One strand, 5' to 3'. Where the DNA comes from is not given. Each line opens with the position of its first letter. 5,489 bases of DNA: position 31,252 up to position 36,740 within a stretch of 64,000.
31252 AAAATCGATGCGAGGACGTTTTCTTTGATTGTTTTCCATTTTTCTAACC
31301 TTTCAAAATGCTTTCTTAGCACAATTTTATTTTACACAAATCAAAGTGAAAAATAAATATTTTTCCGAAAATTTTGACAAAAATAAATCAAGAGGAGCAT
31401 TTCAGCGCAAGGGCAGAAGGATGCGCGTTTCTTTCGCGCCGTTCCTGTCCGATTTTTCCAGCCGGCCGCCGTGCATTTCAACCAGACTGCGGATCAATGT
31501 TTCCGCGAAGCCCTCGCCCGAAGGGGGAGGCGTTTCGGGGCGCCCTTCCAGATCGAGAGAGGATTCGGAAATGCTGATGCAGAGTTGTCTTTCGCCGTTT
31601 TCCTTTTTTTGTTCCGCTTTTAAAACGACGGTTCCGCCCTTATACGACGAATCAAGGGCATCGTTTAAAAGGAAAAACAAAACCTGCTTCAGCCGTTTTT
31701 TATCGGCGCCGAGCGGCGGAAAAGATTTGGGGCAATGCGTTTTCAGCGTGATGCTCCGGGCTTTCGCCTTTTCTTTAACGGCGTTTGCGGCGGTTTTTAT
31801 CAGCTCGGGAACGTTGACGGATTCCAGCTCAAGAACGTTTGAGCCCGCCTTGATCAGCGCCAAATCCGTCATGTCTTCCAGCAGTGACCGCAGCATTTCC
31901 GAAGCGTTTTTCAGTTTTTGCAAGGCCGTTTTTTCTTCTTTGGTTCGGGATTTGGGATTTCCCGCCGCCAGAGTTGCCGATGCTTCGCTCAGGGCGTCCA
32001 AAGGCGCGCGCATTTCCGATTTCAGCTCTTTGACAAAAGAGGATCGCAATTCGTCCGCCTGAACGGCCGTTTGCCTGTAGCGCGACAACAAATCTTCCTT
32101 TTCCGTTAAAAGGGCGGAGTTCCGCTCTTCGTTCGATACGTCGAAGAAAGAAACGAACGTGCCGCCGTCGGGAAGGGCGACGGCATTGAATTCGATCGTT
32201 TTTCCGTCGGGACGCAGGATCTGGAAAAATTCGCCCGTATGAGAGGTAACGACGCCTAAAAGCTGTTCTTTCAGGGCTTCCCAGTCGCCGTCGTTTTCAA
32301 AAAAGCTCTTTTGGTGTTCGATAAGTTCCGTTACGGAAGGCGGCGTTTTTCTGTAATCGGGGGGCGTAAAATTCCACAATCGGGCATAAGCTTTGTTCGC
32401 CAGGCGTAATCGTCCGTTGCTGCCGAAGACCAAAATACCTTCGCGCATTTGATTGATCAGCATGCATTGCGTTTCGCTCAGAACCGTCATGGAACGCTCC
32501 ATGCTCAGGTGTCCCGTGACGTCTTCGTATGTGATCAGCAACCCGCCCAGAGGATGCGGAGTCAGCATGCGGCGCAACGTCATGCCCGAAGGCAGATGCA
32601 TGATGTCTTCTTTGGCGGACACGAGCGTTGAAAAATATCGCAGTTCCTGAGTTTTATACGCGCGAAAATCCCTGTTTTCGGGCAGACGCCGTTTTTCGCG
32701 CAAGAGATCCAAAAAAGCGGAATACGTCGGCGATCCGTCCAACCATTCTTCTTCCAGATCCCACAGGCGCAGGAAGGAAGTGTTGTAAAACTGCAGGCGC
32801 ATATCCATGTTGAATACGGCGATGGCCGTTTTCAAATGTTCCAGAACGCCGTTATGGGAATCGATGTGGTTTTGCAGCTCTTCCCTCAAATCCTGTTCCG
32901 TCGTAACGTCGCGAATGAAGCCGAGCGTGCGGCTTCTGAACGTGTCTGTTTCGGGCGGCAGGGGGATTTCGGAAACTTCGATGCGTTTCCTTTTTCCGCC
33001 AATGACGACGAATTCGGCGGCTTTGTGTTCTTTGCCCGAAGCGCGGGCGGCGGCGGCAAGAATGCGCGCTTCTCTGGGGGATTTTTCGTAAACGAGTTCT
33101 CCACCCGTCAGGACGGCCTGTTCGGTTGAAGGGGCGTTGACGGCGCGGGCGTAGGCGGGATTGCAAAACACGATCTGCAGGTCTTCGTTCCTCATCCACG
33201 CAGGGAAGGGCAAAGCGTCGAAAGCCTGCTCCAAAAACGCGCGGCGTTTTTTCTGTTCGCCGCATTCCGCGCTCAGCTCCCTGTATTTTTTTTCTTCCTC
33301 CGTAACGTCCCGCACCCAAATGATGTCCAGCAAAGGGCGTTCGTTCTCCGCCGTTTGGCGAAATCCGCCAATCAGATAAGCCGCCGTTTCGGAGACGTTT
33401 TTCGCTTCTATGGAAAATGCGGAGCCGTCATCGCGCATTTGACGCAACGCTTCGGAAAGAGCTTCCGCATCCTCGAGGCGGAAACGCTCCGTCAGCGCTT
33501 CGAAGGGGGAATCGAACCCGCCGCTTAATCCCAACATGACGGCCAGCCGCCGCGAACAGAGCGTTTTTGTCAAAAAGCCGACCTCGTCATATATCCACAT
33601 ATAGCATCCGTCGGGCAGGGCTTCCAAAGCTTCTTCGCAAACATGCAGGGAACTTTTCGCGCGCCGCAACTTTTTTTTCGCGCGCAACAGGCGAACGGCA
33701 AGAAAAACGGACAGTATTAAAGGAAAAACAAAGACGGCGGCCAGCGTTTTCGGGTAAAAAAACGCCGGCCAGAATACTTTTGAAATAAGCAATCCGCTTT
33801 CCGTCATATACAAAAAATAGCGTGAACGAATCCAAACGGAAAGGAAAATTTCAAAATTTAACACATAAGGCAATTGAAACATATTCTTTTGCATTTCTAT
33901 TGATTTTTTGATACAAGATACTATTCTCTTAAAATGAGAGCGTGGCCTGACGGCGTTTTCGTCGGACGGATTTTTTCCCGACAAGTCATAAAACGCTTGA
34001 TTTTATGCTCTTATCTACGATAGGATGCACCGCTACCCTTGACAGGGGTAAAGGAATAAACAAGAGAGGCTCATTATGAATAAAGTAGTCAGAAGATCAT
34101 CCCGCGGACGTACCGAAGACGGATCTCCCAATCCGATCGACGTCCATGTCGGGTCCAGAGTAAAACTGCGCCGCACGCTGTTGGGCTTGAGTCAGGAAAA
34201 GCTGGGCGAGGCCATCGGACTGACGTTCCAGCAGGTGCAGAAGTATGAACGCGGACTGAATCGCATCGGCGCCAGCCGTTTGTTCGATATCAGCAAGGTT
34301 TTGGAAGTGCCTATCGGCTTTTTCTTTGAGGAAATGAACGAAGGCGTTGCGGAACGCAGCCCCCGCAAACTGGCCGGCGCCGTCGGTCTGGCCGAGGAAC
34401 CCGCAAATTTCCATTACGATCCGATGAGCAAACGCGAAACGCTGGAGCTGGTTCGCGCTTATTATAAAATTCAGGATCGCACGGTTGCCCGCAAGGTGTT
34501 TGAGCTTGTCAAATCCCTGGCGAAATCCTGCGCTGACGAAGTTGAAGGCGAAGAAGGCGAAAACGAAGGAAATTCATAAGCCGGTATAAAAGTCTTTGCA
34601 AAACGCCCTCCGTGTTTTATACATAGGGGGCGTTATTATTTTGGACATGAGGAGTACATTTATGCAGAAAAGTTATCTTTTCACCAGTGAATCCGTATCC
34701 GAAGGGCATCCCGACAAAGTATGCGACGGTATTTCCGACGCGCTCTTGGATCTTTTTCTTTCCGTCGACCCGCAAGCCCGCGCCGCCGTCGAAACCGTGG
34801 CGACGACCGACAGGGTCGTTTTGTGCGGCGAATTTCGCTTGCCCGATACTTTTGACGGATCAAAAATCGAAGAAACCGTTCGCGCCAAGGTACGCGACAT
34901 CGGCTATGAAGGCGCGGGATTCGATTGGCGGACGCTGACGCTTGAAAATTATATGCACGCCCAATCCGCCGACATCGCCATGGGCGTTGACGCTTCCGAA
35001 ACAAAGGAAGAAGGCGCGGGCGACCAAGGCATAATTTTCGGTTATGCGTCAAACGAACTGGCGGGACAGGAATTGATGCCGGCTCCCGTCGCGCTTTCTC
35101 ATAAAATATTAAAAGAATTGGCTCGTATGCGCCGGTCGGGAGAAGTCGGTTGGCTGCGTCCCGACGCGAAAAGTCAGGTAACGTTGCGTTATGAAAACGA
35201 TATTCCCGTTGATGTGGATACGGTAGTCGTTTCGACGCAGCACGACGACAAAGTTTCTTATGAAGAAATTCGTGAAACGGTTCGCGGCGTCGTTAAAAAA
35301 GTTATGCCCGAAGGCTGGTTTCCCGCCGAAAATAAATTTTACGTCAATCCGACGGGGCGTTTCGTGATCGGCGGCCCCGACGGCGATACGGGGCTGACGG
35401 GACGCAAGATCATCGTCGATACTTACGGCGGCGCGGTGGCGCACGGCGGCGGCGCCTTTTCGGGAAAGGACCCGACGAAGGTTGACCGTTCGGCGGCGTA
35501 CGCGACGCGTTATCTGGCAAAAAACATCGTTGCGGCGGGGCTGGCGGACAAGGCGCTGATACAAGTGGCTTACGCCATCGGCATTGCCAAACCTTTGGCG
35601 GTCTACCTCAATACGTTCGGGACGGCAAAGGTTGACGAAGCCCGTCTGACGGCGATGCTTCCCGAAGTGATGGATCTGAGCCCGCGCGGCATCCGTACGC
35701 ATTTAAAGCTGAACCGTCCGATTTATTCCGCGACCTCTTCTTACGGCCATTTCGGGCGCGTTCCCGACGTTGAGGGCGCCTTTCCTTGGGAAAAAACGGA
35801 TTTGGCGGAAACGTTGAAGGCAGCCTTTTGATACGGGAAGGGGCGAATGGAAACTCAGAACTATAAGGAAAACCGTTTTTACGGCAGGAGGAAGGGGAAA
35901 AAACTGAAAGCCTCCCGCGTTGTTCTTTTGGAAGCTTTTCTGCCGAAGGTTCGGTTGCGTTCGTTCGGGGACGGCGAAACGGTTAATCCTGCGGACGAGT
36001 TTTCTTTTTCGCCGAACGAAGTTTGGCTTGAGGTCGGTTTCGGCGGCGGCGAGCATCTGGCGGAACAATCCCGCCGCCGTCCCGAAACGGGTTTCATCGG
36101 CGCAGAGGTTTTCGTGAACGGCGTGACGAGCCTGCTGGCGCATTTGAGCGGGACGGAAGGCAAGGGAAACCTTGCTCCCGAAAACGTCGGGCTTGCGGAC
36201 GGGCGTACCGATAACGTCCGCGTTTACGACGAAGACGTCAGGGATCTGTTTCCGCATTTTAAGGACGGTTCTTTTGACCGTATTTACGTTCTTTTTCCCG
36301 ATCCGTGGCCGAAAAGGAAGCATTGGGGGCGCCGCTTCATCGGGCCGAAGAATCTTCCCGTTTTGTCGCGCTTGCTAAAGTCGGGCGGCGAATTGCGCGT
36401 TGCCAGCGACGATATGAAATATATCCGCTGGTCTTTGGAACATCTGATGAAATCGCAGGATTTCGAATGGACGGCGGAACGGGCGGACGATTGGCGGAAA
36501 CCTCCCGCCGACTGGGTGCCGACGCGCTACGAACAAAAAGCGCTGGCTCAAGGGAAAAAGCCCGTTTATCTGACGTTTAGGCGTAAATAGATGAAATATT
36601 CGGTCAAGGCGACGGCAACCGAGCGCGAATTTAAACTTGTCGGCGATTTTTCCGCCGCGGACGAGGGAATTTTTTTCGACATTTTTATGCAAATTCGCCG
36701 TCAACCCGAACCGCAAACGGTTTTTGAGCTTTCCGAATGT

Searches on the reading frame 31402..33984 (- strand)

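Call 38: search_protein_families(library=pfam, proteins=[window:31402-33984:-], max_evalue=0.000001)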
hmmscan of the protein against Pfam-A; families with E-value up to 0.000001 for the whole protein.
window:31402-33984:- (860 aa): 4 families
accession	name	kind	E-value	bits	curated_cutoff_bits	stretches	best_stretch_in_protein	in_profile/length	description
PF12860.13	PAS_7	-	4.1e-28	98.3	27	2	510-622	1-113/115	PAS fold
PF13188.13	PAS_8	-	1.3e-13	50.7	21.8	0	250-281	2-33/65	PAS domain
PF08448.16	PAS_4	-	1.4e-13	51.5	23.1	0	511-620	2-109/110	PAS fold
PF00989.32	PAS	-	4.4e-07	30.3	22.6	0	250-348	2-102/113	PAS fold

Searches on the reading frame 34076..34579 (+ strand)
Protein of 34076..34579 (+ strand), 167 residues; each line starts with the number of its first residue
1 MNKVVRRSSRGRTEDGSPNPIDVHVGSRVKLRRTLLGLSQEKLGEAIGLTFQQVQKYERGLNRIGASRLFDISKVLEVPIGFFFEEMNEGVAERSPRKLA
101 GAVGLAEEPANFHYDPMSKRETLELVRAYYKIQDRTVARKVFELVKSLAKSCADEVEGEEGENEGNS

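Call 38: search_protein_families(library=pfam, proteins=[window:34076-34579:+], max_evalue=0.000001)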
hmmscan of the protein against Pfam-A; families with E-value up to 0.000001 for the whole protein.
window:34076-34579:+ (167 aa): 1 family
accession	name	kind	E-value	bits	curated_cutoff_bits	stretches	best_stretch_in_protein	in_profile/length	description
PF01381.28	HTH_3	-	1e-12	48.3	23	1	30-82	2-54/55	Helix-turn-helix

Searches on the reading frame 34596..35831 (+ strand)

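Call 38: search_protein_families(library=pfam, proteins=[window:34596-35831:+], max_evalue=0.000001)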
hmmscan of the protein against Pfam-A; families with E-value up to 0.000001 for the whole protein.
window:34596-35831:+ (411 aa): 3 families
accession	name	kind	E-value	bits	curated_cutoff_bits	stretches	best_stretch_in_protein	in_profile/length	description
PF02773.21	S-AdoMet_synt_C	-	1.2e-61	207.1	25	1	258-400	1-138/138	S-adenosylmethionine synthetase, C-terminal domain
PF02772.21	S-AdoMet_synt_M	-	7.6e-40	136.2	29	1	138-256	1-120/120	S-adenosylmethionine synthetase, central domain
PF00438.25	S-AdoMet_synt_N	-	3.4e-32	111.4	33.1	1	27-125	2-99/99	S-adenosylmethionine synthetase, N-terminal domain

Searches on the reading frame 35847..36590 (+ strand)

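Call 38: search_protein_families(library=pfam, proteins=[window:35847-36590:+], max_evalue=0.000001)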
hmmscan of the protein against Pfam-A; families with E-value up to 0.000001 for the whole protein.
window:35847-36590:+ (247 aa): 1 family
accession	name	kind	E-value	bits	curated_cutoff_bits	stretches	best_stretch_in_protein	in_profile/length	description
PF02390.23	Methyltransf_4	-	1.7e-34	119.2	24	1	58-238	3-169/173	Putative methyltransferase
